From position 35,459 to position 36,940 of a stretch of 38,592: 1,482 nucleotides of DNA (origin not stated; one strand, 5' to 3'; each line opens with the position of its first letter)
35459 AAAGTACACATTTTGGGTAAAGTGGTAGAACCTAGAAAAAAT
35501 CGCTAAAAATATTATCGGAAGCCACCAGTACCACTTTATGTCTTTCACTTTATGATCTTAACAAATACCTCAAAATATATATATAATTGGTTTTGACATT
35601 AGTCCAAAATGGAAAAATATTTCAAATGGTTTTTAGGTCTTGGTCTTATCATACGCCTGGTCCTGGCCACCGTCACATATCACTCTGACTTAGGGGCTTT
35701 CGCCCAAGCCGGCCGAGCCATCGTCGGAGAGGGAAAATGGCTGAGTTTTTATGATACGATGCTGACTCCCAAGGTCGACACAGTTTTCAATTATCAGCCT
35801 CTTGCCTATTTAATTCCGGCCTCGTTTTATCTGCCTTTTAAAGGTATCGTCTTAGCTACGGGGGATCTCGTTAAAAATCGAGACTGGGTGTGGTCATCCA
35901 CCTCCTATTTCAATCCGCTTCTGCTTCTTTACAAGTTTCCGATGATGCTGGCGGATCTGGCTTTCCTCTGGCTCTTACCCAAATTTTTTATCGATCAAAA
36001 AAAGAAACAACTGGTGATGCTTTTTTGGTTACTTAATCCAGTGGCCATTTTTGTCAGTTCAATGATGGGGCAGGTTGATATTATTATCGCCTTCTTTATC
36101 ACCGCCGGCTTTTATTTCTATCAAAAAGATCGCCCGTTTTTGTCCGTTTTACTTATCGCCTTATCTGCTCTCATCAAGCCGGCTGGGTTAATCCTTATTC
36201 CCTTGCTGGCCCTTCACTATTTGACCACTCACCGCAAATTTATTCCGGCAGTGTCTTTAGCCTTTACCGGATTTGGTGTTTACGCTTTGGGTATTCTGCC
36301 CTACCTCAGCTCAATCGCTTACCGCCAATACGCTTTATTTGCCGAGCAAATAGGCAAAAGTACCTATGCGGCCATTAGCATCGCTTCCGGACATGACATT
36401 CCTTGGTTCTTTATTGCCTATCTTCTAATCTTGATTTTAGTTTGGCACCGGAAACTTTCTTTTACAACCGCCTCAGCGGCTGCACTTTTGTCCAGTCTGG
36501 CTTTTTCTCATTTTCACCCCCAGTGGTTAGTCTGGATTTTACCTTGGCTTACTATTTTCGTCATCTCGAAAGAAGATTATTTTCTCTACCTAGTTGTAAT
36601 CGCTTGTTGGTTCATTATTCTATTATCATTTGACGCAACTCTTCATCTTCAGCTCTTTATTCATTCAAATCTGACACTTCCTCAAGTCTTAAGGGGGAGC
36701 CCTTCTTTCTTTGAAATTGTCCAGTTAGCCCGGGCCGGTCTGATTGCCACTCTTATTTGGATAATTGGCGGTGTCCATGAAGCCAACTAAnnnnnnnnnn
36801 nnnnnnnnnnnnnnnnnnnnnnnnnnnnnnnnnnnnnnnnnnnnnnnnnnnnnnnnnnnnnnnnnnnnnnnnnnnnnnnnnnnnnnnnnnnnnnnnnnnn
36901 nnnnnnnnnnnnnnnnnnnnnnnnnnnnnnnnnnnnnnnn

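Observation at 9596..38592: Very dense GT-C locus: candidate extracytoplasmic, polyprenyl-phosphate-sugar-driven glycan assembly system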

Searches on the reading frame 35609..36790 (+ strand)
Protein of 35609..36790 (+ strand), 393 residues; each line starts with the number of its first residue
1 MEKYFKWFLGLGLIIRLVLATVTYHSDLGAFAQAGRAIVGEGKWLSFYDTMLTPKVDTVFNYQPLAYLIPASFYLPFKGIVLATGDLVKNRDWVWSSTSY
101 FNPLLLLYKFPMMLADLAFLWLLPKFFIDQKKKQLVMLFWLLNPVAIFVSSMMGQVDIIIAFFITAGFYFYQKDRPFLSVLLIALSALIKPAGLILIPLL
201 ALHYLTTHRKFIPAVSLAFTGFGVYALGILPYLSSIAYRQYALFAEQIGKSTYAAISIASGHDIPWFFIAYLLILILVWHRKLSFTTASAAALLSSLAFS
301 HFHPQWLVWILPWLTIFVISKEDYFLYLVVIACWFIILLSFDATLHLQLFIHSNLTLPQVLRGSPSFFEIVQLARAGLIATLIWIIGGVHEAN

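Call 4: search_protein_families(library=pfam, max_evalue=0.01, proteins=[window:35609-36790:+])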
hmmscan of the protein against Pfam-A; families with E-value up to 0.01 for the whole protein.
window:35609-36790:+ (393 aa): 1 family
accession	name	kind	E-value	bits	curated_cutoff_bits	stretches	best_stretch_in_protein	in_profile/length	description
PF09594.16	GT87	-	2.7e-05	24.5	25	1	134-275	54-184/237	Glycosyltransferase family 87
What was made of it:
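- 35609..36790 (+): Small GT-C, GT87-like (393 aa). GT87 24.5 bits against a cut-off of 25 (call 4).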

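Call 10: search_protein_families(library=ncbifam, max_evalue=0.01, proteins=[window:35609-36790:+])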
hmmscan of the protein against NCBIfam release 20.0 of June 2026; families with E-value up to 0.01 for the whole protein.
window:35609-36790:+ (393 aa): 1 family
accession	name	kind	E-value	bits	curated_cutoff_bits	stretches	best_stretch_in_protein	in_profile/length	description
NF046093.1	AZOBR_p60025_fam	subfamily_domain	7.1e-07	28.7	150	1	114-217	122-226/232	AZOBR_p60025 family cell surface glycopolymer formation protein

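Call 41: find_related_loci(query=window:35609-36790:+, collection=metagenome_contigs, flank=10000)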
Query window:35609-36790:+ (393 aa) in metagenome_contigs; peptide patterns used: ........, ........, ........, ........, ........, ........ (x = any residue, [..] = any of these).
76 stretches matched a pattern, but none encodes a relative of the query by tblastn (E <= 1e-3).
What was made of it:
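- Tried and rejected: A metagenome scan with 35609 found no relative (call 41).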
